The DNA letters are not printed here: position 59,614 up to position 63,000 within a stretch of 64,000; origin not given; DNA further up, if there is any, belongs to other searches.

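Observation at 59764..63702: Class I lanthipeptide-type RiPP locus: full-length LanB plus two precursors with one leader and two unrelated cores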

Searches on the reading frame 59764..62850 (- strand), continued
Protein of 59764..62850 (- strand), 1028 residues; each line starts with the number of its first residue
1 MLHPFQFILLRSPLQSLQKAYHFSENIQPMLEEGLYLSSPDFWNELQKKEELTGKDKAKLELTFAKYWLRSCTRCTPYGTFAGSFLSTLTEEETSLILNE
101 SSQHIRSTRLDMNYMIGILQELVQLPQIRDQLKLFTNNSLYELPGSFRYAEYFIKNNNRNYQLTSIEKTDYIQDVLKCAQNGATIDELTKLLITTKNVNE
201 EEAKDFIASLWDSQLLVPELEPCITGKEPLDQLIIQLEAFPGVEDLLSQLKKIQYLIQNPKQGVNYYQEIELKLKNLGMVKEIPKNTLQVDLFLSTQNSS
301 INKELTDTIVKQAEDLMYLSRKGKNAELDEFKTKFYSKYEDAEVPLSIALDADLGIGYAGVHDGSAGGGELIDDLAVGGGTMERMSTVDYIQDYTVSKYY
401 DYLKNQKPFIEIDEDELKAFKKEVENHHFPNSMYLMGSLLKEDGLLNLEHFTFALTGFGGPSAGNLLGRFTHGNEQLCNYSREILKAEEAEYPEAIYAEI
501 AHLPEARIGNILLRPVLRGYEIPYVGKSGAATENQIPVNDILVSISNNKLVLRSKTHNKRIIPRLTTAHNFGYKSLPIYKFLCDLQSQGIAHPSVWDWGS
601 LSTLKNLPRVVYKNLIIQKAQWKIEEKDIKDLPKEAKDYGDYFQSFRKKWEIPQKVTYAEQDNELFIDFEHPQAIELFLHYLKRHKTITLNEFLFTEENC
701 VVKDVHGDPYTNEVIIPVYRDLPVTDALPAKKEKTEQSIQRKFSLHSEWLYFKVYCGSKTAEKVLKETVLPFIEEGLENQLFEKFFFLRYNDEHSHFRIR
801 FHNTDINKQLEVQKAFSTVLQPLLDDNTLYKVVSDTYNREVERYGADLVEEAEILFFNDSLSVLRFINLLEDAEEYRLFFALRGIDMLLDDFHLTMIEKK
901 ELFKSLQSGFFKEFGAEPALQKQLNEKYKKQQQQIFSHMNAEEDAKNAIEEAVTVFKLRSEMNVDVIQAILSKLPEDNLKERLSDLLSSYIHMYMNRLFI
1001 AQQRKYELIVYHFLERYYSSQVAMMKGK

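Call 33: find_encoding_contigs(protein=P0003, flank=10000, max_places=2)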
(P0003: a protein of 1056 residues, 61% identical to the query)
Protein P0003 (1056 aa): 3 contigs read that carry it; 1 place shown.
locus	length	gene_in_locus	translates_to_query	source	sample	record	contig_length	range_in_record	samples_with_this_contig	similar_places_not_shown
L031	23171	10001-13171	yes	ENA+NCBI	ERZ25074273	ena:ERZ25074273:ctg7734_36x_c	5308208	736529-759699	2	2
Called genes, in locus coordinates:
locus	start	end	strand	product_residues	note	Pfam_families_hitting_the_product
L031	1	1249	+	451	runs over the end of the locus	PF00004:AAA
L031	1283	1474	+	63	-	-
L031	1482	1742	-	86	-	-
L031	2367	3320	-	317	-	PF02219:MTHFR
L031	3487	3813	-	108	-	PF01381:HTH_3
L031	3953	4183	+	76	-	-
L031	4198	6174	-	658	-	PF06580:His_kinase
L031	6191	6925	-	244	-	PF00072:Response_reg, PF04397:LytTR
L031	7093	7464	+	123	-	PF04397:LytTR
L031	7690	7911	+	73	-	-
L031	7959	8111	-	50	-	-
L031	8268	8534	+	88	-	PF28317:Lant_leader_dom (weak)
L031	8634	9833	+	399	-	PF05147:LANC_like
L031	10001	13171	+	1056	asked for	PF04738:Lant_dehydr_N, PF14028:Lant_dehydr_C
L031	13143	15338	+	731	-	PF03412:Peptidase_C39, PF00664:ABC_membrane, PF09818:ABC_ATPase (faint), PF00005:ABC_tran, PF02463:SMC_N (faint)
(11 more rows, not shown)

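Call 36: search_solved_structures(query=window:59764-62850:-, max_evalue=0.001, show_alignments=2)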
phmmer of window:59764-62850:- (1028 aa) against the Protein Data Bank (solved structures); distinct sequences matched with E-value up to 0.001: 2.
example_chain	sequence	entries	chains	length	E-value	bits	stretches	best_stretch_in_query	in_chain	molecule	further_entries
9g04_A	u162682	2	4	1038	4.6e-58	200.2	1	63-1007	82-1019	Thiopeptide-type bacteriocin biosynthesis domain containing protein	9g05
5ehk_A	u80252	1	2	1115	4.3e-27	97.7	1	412-871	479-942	Lantibiotic dehydratase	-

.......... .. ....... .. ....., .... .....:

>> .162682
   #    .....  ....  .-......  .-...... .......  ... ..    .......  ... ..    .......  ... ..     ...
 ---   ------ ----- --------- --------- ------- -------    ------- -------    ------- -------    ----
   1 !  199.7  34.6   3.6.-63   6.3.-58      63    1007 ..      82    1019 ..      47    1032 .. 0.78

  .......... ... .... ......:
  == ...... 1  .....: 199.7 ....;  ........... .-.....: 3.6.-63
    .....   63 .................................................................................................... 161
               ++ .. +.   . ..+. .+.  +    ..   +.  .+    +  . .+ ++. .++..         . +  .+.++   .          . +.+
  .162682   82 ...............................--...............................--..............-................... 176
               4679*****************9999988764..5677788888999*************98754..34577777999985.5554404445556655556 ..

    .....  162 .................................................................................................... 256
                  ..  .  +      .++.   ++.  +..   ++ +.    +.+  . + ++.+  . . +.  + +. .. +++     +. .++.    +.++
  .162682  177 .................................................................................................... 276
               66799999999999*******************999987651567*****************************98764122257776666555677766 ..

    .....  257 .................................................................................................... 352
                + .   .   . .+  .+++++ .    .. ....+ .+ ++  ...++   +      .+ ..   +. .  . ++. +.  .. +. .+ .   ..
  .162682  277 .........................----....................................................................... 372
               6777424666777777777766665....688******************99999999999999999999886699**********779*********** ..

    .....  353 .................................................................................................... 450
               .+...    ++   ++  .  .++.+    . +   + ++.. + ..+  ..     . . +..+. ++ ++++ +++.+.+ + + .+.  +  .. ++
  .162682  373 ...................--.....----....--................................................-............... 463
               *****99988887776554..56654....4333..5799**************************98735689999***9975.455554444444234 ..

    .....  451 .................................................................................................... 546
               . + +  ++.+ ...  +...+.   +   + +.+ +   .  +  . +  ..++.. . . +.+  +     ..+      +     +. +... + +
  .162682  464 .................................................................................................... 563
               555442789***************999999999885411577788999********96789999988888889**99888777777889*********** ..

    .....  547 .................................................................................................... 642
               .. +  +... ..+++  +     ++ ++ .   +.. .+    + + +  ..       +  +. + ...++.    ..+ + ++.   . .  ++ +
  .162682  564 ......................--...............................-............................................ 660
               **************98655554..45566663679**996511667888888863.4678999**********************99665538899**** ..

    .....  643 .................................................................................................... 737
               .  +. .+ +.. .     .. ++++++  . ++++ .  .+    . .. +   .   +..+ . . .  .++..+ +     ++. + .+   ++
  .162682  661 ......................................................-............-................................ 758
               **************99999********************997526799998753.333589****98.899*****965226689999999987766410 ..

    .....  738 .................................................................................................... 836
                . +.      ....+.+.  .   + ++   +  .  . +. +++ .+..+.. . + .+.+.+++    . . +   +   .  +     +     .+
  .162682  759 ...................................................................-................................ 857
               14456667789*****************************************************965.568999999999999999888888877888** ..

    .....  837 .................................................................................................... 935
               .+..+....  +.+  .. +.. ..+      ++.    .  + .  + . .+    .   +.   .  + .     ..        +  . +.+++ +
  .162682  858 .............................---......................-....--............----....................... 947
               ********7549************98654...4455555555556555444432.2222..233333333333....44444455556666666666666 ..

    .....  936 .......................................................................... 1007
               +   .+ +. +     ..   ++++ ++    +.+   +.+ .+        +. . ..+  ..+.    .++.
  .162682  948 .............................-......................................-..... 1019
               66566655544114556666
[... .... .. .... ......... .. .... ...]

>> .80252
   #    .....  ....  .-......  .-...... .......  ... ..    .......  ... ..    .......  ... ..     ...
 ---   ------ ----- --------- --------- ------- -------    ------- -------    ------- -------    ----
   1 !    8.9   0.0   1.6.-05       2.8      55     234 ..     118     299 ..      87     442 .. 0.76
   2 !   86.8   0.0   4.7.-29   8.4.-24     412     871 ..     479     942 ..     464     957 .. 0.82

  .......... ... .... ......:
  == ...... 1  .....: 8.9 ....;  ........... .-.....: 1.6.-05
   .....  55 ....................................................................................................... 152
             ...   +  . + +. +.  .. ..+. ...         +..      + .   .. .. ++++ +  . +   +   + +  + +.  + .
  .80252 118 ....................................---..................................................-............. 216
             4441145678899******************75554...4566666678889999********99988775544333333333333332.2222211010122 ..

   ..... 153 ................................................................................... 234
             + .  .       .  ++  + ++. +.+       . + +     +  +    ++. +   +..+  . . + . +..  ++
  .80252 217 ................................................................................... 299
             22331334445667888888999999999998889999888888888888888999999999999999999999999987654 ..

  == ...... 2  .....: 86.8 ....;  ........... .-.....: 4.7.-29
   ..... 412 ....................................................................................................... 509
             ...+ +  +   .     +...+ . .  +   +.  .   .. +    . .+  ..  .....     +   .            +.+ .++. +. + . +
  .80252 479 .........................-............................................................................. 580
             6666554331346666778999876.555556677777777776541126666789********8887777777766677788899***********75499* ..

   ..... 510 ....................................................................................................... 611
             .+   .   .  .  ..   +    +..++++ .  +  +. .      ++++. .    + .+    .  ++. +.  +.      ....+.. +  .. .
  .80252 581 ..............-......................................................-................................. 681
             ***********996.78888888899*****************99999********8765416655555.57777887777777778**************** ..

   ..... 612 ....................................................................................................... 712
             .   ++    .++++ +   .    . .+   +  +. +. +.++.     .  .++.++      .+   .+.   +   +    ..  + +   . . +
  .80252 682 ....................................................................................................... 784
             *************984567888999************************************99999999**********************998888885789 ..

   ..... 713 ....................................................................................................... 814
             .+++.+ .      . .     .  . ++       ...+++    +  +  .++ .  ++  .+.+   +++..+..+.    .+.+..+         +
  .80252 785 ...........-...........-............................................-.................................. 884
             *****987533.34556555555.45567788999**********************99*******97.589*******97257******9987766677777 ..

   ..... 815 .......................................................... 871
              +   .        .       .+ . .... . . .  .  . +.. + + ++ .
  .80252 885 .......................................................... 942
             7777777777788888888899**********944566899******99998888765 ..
